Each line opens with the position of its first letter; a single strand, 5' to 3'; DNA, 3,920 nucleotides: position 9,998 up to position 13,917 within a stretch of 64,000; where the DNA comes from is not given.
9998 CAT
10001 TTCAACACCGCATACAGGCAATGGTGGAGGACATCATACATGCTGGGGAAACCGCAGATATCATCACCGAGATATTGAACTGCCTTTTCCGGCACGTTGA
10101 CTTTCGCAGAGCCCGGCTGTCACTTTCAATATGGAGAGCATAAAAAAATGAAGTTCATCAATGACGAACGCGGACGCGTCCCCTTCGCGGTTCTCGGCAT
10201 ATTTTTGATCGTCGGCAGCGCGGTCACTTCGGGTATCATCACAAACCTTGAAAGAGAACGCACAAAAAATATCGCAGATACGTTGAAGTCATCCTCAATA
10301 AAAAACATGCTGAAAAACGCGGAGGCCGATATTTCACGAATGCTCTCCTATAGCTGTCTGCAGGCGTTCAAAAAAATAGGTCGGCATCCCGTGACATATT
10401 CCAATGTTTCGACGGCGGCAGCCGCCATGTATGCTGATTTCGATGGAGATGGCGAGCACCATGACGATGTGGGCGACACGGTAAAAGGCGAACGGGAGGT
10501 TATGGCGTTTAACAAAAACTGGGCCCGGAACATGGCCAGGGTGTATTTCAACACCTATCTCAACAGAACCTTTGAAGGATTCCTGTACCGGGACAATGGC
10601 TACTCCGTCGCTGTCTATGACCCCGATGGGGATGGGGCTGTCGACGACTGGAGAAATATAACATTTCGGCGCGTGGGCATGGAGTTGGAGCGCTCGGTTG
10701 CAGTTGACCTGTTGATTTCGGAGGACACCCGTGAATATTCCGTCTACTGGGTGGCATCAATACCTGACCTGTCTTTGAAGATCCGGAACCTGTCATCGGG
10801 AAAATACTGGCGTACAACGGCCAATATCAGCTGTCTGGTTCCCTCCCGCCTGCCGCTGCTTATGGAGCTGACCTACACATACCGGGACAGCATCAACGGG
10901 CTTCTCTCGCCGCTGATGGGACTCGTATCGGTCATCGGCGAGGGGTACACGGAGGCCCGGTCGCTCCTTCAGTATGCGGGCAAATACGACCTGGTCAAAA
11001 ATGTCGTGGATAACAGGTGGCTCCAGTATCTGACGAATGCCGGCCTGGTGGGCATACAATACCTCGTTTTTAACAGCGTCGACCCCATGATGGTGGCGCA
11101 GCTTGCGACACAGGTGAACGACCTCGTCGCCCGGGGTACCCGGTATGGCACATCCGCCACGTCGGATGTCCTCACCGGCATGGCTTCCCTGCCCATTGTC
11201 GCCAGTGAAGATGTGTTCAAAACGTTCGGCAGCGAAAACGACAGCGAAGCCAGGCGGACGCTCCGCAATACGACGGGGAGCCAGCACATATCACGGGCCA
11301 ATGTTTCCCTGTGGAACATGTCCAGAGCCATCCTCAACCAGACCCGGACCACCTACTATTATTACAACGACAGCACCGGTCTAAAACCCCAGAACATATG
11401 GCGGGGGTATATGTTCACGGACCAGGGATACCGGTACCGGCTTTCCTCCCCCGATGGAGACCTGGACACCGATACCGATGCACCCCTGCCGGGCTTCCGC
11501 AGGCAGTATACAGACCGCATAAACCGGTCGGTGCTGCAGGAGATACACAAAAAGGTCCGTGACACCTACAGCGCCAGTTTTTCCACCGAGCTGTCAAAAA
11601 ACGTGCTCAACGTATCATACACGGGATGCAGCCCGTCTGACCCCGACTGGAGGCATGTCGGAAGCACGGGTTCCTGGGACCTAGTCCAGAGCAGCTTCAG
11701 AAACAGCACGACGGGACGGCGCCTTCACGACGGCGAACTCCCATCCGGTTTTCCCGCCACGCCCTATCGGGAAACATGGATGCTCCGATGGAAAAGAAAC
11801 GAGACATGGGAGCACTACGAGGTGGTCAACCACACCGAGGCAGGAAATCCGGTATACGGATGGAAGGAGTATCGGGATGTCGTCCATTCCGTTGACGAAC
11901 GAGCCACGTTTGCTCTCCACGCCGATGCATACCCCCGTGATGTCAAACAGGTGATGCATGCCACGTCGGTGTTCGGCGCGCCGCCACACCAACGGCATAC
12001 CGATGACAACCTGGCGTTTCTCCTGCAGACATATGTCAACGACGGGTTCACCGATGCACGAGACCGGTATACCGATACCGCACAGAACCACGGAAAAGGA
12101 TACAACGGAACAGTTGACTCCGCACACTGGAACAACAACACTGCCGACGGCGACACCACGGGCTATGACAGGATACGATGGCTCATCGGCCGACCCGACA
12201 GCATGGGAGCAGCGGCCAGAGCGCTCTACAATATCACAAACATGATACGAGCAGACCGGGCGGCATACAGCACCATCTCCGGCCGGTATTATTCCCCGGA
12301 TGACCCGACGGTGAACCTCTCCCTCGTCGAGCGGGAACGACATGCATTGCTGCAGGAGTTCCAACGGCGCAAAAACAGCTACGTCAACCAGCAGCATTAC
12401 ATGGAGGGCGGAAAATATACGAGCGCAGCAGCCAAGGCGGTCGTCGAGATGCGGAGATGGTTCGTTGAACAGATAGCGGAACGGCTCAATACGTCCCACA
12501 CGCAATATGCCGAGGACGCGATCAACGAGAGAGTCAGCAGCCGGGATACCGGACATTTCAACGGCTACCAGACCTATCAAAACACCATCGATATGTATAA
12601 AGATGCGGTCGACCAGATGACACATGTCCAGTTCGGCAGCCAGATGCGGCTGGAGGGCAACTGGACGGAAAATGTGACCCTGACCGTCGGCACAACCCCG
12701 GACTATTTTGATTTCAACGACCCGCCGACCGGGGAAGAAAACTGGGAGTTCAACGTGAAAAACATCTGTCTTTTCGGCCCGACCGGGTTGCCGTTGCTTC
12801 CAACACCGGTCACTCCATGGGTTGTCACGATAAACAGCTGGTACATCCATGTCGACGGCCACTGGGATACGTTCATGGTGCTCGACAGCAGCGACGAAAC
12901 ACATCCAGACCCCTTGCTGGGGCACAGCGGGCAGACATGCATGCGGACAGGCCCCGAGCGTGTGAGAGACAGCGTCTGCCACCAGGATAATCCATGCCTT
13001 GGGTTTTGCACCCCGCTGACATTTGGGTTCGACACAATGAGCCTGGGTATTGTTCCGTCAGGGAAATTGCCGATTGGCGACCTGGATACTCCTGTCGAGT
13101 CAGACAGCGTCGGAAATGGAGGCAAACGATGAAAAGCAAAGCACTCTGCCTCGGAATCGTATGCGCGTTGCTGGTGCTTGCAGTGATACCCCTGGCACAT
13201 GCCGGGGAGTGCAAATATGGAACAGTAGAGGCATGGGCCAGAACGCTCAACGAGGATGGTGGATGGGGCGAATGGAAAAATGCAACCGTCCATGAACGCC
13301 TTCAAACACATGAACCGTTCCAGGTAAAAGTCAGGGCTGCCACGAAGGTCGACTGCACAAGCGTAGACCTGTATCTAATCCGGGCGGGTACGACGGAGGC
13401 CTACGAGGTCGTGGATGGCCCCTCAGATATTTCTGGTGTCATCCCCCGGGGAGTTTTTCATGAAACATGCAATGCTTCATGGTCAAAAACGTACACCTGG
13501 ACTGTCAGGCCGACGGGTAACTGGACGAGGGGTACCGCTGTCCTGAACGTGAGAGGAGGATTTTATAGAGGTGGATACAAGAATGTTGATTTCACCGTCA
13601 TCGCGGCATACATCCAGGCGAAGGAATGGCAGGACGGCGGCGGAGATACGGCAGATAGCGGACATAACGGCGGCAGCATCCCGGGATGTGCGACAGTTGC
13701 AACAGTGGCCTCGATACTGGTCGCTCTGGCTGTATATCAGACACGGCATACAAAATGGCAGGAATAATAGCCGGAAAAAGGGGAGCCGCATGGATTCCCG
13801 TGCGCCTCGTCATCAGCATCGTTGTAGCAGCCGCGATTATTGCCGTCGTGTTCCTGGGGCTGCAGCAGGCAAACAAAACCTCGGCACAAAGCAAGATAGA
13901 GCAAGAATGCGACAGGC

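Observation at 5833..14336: Ten-gene operon of class III (prepilin-like) signal-peptide proteins with no known family: candidate undescribed archaeal surface-filament system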

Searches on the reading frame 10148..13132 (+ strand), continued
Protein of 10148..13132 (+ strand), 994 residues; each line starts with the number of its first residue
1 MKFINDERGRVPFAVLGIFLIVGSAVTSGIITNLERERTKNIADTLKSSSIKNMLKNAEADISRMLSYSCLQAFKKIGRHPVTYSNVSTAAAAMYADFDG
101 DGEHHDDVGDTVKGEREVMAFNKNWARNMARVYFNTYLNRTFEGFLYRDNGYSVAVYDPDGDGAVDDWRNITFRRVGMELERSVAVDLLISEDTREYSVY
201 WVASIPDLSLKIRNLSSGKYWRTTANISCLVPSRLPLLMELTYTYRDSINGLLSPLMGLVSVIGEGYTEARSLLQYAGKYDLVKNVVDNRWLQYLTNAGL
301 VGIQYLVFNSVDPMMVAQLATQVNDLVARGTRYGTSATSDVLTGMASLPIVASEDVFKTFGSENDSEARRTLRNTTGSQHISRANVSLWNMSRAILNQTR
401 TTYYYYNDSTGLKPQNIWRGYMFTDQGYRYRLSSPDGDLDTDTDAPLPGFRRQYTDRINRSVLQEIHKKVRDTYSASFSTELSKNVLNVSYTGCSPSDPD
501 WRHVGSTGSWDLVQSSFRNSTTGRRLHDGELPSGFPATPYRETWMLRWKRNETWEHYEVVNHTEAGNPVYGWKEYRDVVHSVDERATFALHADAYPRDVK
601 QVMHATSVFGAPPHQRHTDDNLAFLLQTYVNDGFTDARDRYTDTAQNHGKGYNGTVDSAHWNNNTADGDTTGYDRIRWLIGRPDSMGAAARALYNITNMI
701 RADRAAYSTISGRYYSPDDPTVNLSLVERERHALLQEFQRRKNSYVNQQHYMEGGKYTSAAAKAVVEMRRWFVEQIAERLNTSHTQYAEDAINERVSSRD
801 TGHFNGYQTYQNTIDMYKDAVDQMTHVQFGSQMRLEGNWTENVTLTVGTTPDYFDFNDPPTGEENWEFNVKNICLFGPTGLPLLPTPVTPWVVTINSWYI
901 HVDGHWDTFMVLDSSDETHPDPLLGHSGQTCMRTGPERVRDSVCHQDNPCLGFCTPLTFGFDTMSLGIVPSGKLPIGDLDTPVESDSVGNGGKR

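Call 39: find_homologous_proteins(query=P0021, max_evalue=0.00001)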
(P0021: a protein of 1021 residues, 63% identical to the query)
Query P0021 (1021 aa): 398 proteins with E <= 0.00001 among 8000 candidates; the best 120 are listed.
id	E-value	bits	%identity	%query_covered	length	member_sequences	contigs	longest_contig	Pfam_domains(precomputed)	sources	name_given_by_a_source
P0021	0.0e+0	2166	100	100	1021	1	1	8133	PF23957.2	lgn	-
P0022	0.0e+0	1720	82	99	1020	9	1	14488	PF23957.2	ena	-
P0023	0.0e+0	1697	82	98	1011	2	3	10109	PF23957.2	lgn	-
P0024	0.0e+0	1460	82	85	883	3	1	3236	PF23957.2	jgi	jgi:hypothetical protein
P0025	0.0e+0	1419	72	98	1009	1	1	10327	PF23957.2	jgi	jgi:type II secretory pathway pseudopilin PulG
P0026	0.0e+0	1329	68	98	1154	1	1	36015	PF23957.2,PF19104.6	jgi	-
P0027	0.0e+0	1305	67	98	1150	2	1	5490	PF23957.2,PF19104.6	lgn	-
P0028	0.0e+0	1300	66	98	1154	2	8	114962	PF23957.2,PF19104.6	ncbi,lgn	-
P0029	0.0e+0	1299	67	98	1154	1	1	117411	PF23957.2,PF19104.6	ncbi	-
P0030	0.0e+0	1287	65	98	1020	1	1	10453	PF23957.2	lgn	-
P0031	0.0e+0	1097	59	98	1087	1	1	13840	PF23957.2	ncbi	ncbi:MAG: hypothetical protein ABEJ61_06530 [Haloferacaceae archaeon]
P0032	0.0e+0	1083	57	100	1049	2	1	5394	PF23957.2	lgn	-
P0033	0.0e+0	1039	57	98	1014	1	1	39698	PF23957.2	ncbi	ncbi:MAG: hypothetical protein ABEH47_07235 [Haloferacaceae archaeon]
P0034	0.0e+0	1028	56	98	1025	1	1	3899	PF23957.2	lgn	-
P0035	0.0e+0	1025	56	98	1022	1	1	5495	PF23957.2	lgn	-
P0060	6.2e-233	794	46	99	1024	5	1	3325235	PF23957.2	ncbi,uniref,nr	ncbi:hypothetical protein DU500_08750 [Haloplanus rubicundus]|uniref:Uncharacterized protein n=1 Tax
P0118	6.5e-197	675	41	98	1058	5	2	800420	PF23957.2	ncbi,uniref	ncbi:hypothetical protein GCM10009000_069860 [Halobacterium noricense]|uniref:Uncharacterized protei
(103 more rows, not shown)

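Call 40: find_encoding_contigs(protein=P0060, flank=9000, max_places=1)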
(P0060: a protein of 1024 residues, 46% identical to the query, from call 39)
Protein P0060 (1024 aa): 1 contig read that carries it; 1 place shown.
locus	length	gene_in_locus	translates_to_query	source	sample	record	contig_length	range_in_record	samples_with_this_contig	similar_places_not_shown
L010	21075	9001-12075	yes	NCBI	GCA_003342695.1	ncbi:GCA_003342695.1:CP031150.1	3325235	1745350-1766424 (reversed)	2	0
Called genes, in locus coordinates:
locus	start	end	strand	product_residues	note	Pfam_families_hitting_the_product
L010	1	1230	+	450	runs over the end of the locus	PF01663:Phosphodiest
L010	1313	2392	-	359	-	PF00091:Tubulin, PF21011:CetZ_C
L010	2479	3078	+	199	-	PF23991:DUF7310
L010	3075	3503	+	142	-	PF23993:DUF7311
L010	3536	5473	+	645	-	PF00437:T2SSE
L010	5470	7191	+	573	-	-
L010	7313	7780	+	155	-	PF23954:DUF7283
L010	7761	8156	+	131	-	PF23956:DUF7285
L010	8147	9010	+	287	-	PF23955:DUF7284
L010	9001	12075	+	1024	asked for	PF23957:DUF7286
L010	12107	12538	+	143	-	PF19104:DUF5791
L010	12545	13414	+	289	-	PF01370:Epimerase, PF02254:TrkA_N (weak), PF02558:ApbA (weak), PF03721:UDPG_MGDP_dh_N (faint), PF13460:NAD_binding_10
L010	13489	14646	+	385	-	PF01368:DHH, PF02272:DHHA1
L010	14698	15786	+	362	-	PF00248:Aldo_ket_red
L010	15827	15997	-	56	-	PF23137:HVO_0758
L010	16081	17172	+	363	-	-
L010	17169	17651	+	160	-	PF23421:DUF7109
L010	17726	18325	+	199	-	PF00293:NUDIX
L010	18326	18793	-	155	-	PF00011:HSP20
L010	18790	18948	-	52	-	PF24440:DUF7559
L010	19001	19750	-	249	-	PF06314:ADC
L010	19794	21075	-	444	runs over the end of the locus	PF00067:p450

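Call 41: find_encoding_contigs(protein=P0118, flank=9000, max_places=1)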
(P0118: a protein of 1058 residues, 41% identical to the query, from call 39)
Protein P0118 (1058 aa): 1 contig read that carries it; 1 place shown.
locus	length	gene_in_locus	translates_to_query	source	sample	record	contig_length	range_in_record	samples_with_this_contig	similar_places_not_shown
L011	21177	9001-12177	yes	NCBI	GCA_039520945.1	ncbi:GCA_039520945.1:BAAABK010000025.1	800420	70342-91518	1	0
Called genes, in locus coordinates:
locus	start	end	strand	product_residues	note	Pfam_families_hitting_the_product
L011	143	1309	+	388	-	PF00155:Aminotran_1_2, PF00266:Aminotran_5 (faint), PF01212:Beta_elim_lyase, PF01041:DegT_DnrJ_EryC1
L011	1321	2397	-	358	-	PF00091:Tubulin, PF21011:CetZ_C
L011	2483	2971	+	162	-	PF23991:DUF7310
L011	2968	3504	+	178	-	PF23993:DUF7311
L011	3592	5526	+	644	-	PF00437:T2SSE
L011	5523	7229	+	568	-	-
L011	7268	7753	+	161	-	PF23954:DUF7283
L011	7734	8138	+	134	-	PF23956:DUF7285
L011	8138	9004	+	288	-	PF23955:DUF7284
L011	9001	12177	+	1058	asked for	PF23957:DUF7286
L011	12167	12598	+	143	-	PF19104:DUF5791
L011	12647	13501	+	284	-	PF01370:Epimerase, PF02254:TrkA_N (weak), PF13460:NAD_binding_10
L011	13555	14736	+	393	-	PF01368:DHH, PF02272:DHHA1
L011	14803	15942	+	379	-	PF04123:DUF373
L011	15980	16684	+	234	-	PF01902:Diphthami_syn_2_N, PF28410:Diphthami_syn_2_C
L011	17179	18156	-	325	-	PF00483:NTP_transferase, PF12804:NTP_transf_3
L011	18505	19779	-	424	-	PF00149:Metallophos, PF12850:Metallophos_2 (faint), PF02872:5_nucleotid_C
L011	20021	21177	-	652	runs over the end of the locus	PF00072:Response_reg, PF08448:PAS_4, PF13185:GAF_2, PF15915:BAT, PF04967:HTH_10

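Call 52: find_related_loci(query=A1, collection=metagenome_contigs, flank=10000)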
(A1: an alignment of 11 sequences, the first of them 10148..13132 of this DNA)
Query A1 (994 aa) in metagenome_contigs; peptide patterns used: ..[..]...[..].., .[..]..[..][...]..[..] (x = any residue, [..] = any of these).
154 stretches matched a pattern; 29 encode a relative of the query (tblastn E <= 1e-3); 29 distinct loci.
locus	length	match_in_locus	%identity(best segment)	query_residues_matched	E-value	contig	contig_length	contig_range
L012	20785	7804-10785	92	1-994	0e+0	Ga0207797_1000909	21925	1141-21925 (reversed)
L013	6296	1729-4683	52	1-990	0e+0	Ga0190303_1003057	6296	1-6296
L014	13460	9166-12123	50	1-993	0e+0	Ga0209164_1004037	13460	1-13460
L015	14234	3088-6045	50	1-993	0e+0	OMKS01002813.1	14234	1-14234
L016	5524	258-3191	44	1-984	0e+0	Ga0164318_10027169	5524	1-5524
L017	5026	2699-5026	48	1-781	0e+0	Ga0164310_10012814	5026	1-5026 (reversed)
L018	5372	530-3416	48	1-989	0e+0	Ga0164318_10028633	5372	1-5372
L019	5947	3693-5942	43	1-757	0e+0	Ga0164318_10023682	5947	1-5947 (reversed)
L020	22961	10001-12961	49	1-994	0e+0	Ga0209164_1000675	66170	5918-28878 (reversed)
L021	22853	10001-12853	35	8-978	1e-158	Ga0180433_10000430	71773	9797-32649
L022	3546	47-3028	31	1-980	5e-132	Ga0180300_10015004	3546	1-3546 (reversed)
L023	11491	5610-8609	28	1-980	8e-106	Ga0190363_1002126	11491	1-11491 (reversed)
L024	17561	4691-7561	37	3-978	2e-175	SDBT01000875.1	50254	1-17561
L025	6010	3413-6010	25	1-838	5e-72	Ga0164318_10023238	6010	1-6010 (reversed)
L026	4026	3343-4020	50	1-219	2e-61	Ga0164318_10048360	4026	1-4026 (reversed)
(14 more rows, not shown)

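Call 56: list_cluster_members(proteins=[window:10148-13132:+, window:45976-46992:-, window:53189-53971:-, window:47082-49850:+])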
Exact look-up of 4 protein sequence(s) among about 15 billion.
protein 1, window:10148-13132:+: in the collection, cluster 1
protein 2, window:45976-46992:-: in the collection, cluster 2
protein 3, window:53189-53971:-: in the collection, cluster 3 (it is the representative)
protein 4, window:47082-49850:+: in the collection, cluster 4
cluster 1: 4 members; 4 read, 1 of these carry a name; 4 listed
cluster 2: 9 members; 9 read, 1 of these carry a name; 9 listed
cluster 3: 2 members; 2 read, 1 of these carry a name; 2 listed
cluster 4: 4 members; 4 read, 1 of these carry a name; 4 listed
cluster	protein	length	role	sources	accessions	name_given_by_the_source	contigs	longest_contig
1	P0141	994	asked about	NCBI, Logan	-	-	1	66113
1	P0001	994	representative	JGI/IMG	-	-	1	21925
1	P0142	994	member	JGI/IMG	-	hypothetical protein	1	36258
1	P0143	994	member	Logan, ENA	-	-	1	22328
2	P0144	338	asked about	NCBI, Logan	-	-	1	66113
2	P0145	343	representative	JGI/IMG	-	-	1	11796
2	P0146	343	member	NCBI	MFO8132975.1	MAG: tyrosine--tRNA ligase [Thermoplasmatota archaeon]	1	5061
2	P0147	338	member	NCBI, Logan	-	-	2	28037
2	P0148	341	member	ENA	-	-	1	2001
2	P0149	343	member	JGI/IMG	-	-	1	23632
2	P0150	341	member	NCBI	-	-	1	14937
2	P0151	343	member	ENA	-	-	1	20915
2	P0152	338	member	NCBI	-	-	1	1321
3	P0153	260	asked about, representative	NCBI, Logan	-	-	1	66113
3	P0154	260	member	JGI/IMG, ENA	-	translation initiation factor 2 subunit 1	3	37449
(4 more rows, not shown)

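Call 71: predict_structure(alignment_id=A2)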
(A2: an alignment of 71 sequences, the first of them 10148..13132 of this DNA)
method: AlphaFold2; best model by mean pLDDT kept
length: 994 residues; sequences in the alignment: 71
mean_pLDDT: 76.9   pTM: 0.52
mean pLDDT of the five models: 76.9, 75.4, 74.5, 74.3, 74.3
residues with pLDDT >= 90: 312; 70-90: 408; 50-70: 114; < 50: 160
segments of 3 or more residues with pLDDT < 50: 1-11, 37-42, 328-382, 441-443, 802-824, 856-891, 917-923, 985-994
pLDDT, mean of each block of 10 residues (from residue 1): 40 59 63 51 59 86 92 93 91 86 66 90 95 93 75 86 89 94 87 92 94 88 92 92 94 88 84 78 73 85 91 74 54 43 41 36 44 41 62 90 88 87 84 73 57 87 91 91 92 84 82 90 85 86 93 89 84 87 93 89 86 85 90 91 81 88 67 85 84 93 83 65 75 90 92 92 94 93 78 58 45 46 53 90 87 53 29 29 37 71 88 64 59 89 93 92 82 59 47 34
secondary structure, 60 per line:
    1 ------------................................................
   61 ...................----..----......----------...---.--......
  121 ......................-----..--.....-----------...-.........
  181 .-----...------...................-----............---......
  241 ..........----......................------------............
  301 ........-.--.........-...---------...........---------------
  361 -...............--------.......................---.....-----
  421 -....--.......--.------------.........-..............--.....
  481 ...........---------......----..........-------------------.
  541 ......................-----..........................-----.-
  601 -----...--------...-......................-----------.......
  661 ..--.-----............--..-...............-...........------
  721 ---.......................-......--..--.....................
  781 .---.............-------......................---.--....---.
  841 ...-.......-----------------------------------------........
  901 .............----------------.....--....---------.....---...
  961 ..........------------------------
elements in order (helices of 4 or more, strands of 3 or more residues): H13-79 H90-95 H115-142 E152-156 E172-181 E196-214 E220-231 H235-249 H255-276 H289-308 H313-321 H335-345 H362-376 H385-396 E397-407 E411-415 E422-425 E428-434 E450-458 H460-473 E476-491 E501-506 E511-520 E540-562 E568-593 E606-608 E617-619 H621-642 E654-662 H671-680 H688-702 H704-714 H724-746 H748-751 H760-781 H785-797 H805-826 E833-836 E840-843 E845-851 E893-913 E930-934 E937-940 E950-954 E958-970

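Call 74: fold_search(model_id=the predicted structure, library=pdb)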
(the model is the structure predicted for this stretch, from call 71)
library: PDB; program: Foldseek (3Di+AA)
matches with E <= 10: 436; with E <= 0.001: 0
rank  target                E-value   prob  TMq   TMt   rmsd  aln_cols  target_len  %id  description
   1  5kou_B                3.2e-02  0.33  0.05  0.15  17.3       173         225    5  Crystal structure of the human astrovirus 2 capsid protein spike domain at 1.87-A resolution (released 2016-11-09)
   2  5kou_C                5.8e-02  0.28  0.05  0.15  19.2       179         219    6  Crystal structure of the human astrovirus 2 capsid protein spike domain at 1.87-A resolution (released 2016-11-09)
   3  5kou_A                6.1e-02  0.47  0.05  0.17  18.6       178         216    9  Crystal structure of the human astrovirus 2 capsid protein spike domain at 1.87-A resolution (released 2016-11-09)
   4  9u4r_AA               7.1e-02  0.07  0.06  0.10  31.0       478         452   12  Structure of the intial complex in filament assembly at 3.23 angstroms resolution, conformation 2. (released 2026-03-25)
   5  5kou_D                7.8e-02  0.23  0.05  0.15  17.4       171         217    6  Crystal structure of the human astrovirus 2 capsid protein spike domain at 1.87-A resolution (released 2016-11-09)
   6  5kov_B                8.2e-02  0.21  0.05  0.15  19.1       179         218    6  Crystal structure of the human astrovirus 2 capsid protein spike in complex with a single chain variable fragment of a (released 2016-11-09)
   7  3qsq                  9.1e-02  0.06  0.03  0.10  41.0       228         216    8  Crystal structure of the projection domain of the human astrovirus capsid protein (released 2011-07-20)
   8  9oc7_D                1.3e-01  0.33  0.05  0.16  18.6       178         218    8  Crystal structure of FcRn in complex with Human Astrovirus 2 spike (released 2025-11-19)
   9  5ewo                  1.3e-01  0.20  0.05  0.15  18.9       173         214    6  Crystal structure of the human astrovirus 1 capsid protein spike domain at 0.95-A resolution (released 2015-12-23)
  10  5kov_S                1.4e-01  0.20  0.05  0.15  17.2       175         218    6  Crystal structure of the human astrovirus 2 capsid protein spike in complex with a single chain variable fragment of a (released 2016-11-09)
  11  9efl                  1.4e-01  0.06  0.03  0.08  27.9       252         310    8  Structure of a GH16_17 carrageenase from a metagenomic dataset. (released 2026-03-04)
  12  9wye                  1.6e-01  0.18  0.05  0.16  17.5       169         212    6  Crystal structure of HAstV1 spike (released 2026-02-11)
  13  9wyg                  2.0e-01  0.15  0.05  0.15  18.4       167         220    5  Crystal structure of HAstV8 spike (released 2026-02-11)
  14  9dbt_E                2.1e-01  0.07  0.03  0.11  39.4       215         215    6  Crystal structure of human astrovirus 1 capsid spike bound to human neonatal Fc receptor (released 2025-09-03)
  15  6zsb_d                2.2e-01  0.10  0.04  0.13  26.2       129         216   15  Human mitochondrial ribosome in complex with mRNA and P-site tRNA (released 2020-09-16)
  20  4zit_B                2.6e-01  0.07  0.09  0.08  38.0       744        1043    8  Crystal structure of AcrB in P21 space group (released 2016-07-27)
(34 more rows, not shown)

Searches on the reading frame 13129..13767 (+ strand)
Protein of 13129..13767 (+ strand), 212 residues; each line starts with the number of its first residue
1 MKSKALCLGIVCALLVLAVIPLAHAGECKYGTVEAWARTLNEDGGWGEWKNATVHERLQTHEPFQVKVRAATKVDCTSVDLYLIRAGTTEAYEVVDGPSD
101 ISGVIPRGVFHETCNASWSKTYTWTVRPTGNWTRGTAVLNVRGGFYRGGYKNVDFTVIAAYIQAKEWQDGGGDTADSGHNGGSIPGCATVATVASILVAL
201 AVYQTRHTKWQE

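Call 4: search_protein_families(library=pfam, proteins=[window:13129-13767:+], max_evalue=1)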
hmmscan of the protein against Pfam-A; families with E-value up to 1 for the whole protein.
window:13129-13767:+ (212 aa): 0 families

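Call 7: search_protein_families(library=ncbifam, proteins=[window:13129-13767:+], max_evalue=0.1)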
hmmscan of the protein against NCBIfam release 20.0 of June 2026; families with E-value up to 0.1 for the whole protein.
window:13129-13767:+ (212 aa): 2 families
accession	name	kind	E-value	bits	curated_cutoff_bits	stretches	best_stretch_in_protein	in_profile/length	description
TIGR04209.1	sarcinarray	subfamily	1.6e-11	44.4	45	1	56-166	35-142/144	sarcinarray family MAST domain-containing protein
TIGR04204.1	MAST_ArtA_sort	domain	0.00033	20.4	150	1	57-142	20-101/183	MAST domain-containing protein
